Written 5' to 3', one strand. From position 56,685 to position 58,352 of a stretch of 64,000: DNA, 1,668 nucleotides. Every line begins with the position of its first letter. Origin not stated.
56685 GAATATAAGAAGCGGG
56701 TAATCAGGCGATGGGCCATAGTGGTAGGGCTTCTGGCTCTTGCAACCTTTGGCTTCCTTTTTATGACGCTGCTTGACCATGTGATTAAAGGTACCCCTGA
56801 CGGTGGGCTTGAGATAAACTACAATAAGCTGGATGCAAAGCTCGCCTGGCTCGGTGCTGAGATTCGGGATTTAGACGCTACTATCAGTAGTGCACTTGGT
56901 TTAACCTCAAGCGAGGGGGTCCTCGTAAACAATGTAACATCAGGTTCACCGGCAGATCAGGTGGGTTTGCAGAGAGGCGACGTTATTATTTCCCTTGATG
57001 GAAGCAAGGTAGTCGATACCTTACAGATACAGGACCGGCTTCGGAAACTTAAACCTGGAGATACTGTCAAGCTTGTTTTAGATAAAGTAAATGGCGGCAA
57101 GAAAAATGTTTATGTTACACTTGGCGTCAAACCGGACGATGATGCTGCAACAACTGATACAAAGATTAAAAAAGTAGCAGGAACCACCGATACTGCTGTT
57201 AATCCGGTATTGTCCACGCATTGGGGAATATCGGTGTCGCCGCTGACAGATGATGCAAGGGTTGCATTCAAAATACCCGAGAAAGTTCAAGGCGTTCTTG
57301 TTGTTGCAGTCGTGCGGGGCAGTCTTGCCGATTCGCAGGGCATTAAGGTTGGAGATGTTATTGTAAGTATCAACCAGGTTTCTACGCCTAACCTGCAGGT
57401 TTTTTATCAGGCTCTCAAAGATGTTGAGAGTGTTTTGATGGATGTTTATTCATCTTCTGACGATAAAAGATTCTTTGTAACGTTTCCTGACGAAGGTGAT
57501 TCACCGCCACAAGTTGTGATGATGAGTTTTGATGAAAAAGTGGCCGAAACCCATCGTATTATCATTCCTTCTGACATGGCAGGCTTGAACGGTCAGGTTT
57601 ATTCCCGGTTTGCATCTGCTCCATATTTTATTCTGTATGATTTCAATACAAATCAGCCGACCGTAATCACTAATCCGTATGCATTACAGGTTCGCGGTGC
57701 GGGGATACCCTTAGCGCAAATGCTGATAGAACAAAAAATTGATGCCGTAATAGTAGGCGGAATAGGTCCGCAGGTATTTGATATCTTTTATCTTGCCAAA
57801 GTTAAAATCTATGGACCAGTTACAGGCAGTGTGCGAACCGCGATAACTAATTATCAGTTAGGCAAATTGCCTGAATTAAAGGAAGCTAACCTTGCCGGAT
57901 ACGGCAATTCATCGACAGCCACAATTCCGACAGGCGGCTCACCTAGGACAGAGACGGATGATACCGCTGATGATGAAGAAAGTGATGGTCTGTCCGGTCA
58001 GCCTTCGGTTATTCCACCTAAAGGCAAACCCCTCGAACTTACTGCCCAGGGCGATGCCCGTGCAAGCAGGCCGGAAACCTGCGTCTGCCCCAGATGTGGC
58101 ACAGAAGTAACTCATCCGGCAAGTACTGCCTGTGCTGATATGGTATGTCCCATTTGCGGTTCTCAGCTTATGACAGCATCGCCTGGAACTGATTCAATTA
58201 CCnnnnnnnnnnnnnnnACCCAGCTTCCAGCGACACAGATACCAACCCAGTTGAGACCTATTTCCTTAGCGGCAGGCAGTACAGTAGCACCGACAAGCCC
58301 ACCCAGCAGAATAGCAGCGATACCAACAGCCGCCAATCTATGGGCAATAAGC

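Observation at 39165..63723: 24.5-kb co-directional supercluster couples Mam-like genes to a FixABCX/EtfABCX module, with no magnetochrome (CXXCH) anywhere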

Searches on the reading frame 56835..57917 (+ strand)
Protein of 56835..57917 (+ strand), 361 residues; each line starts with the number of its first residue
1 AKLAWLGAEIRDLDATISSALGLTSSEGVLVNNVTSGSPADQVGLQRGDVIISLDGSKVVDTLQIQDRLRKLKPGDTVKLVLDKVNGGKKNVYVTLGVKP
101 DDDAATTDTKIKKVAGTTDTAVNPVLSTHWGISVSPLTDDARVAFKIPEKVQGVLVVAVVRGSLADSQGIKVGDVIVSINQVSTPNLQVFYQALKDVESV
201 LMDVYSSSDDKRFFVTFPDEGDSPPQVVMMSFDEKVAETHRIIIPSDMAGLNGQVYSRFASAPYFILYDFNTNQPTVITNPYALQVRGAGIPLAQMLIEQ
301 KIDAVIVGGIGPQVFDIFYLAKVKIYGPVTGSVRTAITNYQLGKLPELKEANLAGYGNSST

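Call 89: search_protein_representatives(protein=window:56835-57917:+)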
Query: 361 residues. Proteins with E-value up to 0.001 (for the whole library): 28762; up to 1e-10: 5817; up to 1e-30: 37. The best 150 are listed.
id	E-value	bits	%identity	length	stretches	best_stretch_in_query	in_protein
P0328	6.0e-164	561.3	59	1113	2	2-360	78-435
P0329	9.0e-133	458.8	60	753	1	2-360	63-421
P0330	1.8e-66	240.9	31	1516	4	3-348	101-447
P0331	1.4e-61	224.8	33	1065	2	3-359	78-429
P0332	1.4e-60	221.5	32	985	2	4-359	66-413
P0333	3.4e-56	207.1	32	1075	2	4-359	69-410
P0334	1.2e-54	202.0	31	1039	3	4-350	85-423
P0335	8.5e-54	199.2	34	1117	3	127-357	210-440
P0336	8.5e-54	199.2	29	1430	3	4-350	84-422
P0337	4.3e-50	187.0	35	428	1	3-358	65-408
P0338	1.9e-48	181.6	29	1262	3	4-359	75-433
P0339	2.2e-48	181.4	35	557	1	2-358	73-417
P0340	2.1e-47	178.2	34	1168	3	128-358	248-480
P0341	1.5e-43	165.5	34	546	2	1-345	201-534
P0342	9.2e-43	162.9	34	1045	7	25-86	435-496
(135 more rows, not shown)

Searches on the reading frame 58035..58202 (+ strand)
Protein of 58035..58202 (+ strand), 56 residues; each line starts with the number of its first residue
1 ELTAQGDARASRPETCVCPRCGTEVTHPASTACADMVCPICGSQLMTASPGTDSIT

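Call 74: predict_structure(alignment_id=A2)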
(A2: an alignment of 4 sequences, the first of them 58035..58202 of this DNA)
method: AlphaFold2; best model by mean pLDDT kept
length: 56 residues; sequences in the alignment: 4
mean_pLDDT: 75.4   pTM: 0.52
mean pLDDT of the five models: 75.4, 75.4, 74.8, 71.9, 69.8
residues with pLDDT >= 90: 18; 70-90: 18; 50-70: 9; < 50: 11
segments of 3 or more residues with pLDDT < 50: 4-9
pLDDT, mean of each block of 10 residues (from residue 1): 46 84 87 90 85 50
secondary structure, 60 per line:
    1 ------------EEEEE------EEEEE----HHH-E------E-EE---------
elements in order: E13-17 E24-28
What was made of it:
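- On Rubredoxin-like / zinc-ribbon metal-binding module: AF2 pLDDT 75 (call 74).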

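Call 77: fold_search(model_id=the predicted structure, library=pdb)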
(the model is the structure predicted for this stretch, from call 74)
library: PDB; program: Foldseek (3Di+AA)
matches with E <= 10: 219; with E <= 0.001: 0
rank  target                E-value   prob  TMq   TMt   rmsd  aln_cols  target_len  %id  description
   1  9bct_P                1.8e-01  0.90  0.49  0.55   3.1        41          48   34  Cryo-EM structure of Thermococcus kodakarensis FttA-dependent transcription pre-termination complex containing 44 nt R (released 2024-07-31)
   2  9e71_BY               3.2e-01  0.51  0.41  0.36   4.5        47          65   23  Cryo-EM structure of the Pyrobaculum calidifontis 70S ribosome (released 2024-11-20)
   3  8q67_A                4.1e-01  0.91  0.52  0.06   2.9        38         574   26  Crystal structure of a homohexameric MCM from M. acidophilum (released 2025-03-12)
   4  3f2c_A                4.4e-01  0.72  0.40  0.03   4.1        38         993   24  DNA Polymerase PolC from Geobacillus kaustophilus complex with DNA, dGTP and Mn (released 2009-01-20)
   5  8q67_D                6.2e-01  0.80  0.51  0.06   2.9        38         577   26  Crystal structure of a homohexameric MCM from M. acidophilum (released 2025-03-12)
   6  8q67_B                7.7e-01  0.63  0.48  0.06   3.0        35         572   26  Crystal structure of a homohexameric MCM from M. acidophilum (released 2025-03-12)
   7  9f29_B                7.7e-01  0.51  0.39  0.02   3.4        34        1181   38  Pyrococcus abyssi PolD in complex with Rpa2 winged-helix domain class 1 (composite map) (released 2024-12-04)
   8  9f2a_B                7.7e-01  0.51  0.39  0.02   3.3        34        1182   38  Pyrococcus abyssi PolD in complex with Rpa2 winged-helix domain class 2 (composite map) (released 2024-12-04)
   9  4qbi_B                8.2e-01  0.66  0.44  0.13   3.8        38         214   26  Crystal structure of a stable adenylate kinase variant AKlse6 (released 2014-06-25)
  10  4qbi_A                8.8e-01  0.63  0.43  0.12   3.7        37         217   27  Crystal structure of a stable adenylate kinase variant AKlse6 (released 2014-06-25)
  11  6tmf_Y                8.8e-01  0.38  0.49  0.45   4.7        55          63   16  Structure of an archaeal ABCE1-bound ribosomal post-splitting complex (released 2020-02-12)
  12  7zhg_W                8.8e-01  0.33  0.39  0.36   3.3        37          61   35  High-resolution cryo-EM structure of Pyrococcus abyssi 30S ribosomal subunit bound to mRNA and initiator tRNA anticodo (released 2022-06-29)
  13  8q67_E                9.4e-01  0.69  0.51  0.06   2.9        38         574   26  Crystal structure of a homohexameric MCM from M. acidophilum (released 2025-03-12)
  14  1dfx                  9.4e-01  0.54  0.49  0.25   3.0        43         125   23  DESULFOFERRODOXIN FROM DESULFOVIBRIO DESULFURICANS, ATCC 27774 (released 1998-10-14)
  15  6skf_Bj               9.4e-01  0.30  0.42  0.48   3.7        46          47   28  Cryo-EM Structure of T. kodakarensis 70S ribosome (released 2020-07-29)
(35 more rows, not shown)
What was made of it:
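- On Rubredoxin-like / zinc-ribbon metal-binding module: Foldseek neighbours are mostly zinc ribbons, rubredoxin, desulfoferrodoxin and rubrerythrin, but the best E is 0.18 (call 77).
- The AF2 model has pLDDT 75, and most of its top structural neighbours are zinc-ribbon or rubredoxin-type domains (calls 74, 77).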
